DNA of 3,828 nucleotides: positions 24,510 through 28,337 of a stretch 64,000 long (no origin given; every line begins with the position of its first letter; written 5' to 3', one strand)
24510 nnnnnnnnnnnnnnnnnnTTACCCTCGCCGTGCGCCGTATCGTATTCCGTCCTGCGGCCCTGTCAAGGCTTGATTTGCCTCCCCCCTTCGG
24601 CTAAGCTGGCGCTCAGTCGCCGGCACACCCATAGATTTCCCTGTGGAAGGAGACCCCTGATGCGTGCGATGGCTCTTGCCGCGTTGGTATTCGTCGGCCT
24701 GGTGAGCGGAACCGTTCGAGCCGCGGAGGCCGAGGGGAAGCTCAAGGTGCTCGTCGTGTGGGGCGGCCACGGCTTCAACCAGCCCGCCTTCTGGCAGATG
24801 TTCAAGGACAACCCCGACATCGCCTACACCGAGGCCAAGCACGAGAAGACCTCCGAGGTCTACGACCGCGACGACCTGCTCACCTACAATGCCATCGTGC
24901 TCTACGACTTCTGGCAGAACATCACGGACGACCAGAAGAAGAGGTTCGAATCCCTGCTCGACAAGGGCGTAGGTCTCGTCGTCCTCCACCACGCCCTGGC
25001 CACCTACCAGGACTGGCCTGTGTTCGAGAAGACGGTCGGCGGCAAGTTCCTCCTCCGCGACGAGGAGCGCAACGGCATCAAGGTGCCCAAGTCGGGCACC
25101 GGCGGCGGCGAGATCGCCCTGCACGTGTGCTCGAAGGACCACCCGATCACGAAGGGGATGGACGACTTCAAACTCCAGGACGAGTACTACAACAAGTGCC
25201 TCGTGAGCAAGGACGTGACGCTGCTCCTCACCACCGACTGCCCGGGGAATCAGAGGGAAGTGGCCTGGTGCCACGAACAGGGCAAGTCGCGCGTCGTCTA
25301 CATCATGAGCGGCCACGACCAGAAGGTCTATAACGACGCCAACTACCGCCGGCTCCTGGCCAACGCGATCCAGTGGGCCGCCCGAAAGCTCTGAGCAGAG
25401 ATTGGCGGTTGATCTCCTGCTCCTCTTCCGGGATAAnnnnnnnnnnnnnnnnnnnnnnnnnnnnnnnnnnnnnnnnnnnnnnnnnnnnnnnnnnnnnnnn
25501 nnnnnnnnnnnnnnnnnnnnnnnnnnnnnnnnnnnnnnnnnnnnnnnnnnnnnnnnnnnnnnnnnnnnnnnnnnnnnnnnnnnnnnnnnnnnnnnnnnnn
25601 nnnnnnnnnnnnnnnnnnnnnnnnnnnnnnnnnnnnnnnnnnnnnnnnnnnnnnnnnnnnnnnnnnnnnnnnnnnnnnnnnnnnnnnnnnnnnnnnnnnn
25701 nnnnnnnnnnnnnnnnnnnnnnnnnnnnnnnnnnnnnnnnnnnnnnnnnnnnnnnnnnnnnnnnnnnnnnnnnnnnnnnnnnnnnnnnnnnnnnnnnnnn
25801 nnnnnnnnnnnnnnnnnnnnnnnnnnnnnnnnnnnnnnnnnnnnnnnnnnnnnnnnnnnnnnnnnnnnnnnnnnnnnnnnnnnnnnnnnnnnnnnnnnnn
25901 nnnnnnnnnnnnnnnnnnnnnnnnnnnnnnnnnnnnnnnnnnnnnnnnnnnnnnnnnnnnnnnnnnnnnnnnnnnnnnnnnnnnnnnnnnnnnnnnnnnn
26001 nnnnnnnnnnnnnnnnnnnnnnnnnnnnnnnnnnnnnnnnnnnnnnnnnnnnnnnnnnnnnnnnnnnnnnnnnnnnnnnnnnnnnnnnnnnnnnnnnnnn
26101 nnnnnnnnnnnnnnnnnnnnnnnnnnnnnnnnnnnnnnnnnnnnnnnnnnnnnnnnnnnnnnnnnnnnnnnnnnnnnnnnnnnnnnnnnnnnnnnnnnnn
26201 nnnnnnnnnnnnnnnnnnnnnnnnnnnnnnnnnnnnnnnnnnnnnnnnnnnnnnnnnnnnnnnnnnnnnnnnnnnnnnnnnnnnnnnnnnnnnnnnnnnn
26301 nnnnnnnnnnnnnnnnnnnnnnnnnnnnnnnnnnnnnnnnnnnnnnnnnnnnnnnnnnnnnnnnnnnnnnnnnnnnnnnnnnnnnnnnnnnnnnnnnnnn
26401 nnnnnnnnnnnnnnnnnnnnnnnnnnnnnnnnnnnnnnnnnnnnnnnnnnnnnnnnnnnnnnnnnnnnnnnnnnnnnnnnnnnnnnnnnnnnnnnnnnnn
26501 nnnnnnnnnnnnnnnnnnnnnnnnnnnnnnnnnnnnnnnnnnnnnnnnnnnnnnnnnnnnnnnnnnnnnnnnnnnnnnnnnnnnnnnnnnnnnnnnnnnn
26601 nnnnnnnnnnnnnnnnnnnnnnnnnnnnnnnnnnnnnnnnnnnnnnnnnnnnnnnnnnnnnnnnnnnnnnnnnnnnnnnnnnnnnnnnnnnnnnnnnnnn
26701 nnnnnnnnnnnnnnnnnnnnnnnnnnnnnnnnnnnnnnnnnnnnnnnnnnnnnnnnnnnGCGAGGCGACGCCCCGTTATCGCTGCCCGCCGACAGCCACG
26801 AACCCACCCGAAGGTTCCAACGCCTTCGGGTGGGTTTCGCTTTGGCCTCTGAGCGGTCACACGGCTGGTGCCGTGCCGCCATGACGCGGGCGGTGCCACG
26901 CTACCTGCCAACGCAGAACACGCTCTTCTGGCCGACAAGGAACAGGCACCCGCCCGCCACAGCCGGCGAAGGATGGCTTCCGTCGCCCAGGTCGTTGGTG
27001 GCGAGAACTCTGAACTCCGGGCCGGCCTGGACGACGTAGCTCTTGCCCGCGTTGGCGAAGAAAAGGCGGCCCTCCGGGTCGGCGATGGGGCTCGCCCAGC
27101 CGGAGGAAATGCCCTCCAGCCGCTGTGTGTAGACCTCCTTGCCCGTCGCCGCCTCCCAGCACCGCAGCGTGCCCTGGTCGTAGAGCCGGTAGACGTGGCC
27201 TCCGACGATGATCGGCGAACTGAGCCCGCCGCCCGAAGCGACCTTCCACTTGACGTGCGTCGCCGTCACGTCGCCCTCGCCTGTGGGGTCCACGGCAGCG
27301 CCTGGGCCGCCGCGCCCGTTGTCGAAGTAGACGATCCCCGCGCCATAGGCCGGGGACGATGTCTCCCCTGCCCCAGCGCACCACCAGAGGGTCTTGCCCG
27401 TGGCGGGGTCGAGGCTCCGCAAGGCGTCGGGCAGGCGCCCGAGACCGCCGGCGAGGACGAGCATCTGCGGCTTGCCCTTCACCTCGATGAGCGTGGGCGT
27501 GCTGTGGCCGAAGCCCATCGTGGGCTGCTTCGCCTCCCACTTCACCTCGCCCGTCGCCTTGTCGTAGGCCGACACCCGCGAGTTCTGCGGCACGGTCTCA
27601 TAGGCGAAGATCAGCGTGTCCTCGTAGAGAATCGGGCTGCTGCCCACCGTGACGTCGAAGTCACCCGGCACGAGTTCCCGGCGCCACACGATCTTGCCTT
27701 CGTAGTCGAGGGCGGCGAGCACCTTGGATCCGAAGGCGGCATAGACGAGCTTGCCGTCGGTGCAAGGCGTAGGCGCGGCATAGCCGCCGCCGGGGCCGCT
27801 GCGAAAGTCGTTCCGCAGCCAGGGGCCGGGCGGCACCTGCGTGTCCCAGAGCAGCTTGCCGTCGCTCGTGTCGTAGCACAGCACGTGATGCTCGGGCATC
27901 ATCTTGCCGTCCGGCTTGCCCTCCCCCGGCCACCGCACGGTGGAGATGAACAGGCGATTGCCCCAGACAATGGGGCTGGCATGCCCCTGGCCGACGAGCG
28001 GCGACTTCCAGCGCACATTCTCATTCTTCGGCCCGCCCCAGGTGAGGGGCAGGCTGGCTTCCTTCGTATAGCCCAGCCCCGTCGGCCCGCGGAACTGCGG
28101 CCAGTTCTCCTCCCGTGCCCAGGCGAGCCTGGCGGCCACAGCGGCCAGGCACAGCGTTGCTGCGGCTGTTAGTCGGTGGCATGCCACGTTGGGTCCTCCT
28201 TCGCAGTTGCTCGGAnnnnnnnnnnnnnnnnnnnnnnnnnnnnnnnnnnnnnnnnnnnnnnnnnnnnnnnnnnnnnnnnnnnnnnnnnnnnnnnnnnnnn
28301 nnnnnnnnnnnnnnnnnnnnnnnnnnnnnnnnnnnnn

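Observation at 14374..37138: Lineage-specific expansion: three paralogs of a >800-aa secreted hydrolase-like protein interleaved with SBBP and PQQ propellers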

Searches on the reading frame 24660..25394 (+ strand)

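Call 60: search_protein_families(library=pfam, proteins=[window:24660-25394:+], max_evalue=0.01)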
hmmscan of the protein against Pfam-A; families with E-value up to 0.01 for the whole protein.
window:24660-25394:+ (244 aa): 1 family
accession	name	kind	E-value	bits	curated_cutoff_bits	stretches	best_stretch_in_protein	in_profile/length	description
PF06283.17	ThuA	-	2.2e-32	113.5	33.4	1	29-240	1-209/209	Trehalose utilisation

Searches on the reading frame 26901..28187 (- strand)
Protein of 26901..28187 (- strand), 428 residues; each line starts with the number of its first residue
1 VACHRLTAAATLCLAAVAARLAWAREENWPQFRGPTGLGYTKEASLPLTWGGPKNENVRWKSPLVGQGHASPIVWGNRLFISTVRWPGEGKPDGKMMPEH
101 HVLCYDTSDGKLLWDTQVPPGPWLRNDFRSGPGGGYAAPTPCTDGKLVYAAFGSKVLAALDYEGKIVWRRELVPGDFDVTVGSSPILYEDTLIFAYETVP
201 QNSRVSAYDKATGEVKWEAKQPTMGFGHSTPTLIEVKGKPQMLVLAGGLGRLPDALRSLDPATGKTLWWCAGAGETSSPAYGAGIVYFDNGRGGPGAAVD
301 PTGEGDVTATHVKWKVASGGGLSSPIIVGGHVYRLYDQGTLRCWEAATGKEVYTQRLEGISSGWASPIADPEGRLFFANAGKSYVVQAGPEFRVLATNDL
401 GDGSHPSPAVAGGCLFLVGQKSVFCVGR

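Call 60: search_protein_families(library=pfam, proteins=[window:26901-28187:-], max_evalue=0.01)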
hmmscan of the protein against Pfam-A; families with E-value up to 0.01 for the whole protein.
window:26901-28187:- (428 aa): 4 families
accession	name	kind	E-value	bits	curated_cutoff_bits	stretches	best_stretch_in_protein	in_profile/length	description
PF13360.13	PQQ_2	-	5.1e-23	82.4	27.6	2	100-268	3-142/233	Outer membrane protein assembly factor BamB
PF01011.28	PQQ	-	6.4e-06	25.6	26.7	0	184-233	541-586/595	Glucose/ethanol/alcohol dehydrogenase, beta-propeller domain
PF13570.13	Beta-prop_ACSF4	-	4e-05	23.6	133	0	100-222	113-213/329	Beta-alanine-activating enzyme, beta-propeller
PF25293.1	Beta-prop_EMC1_N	-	0.00029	21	34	0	146-226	32-108/219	EMC1 N-terminal beta-propeller domain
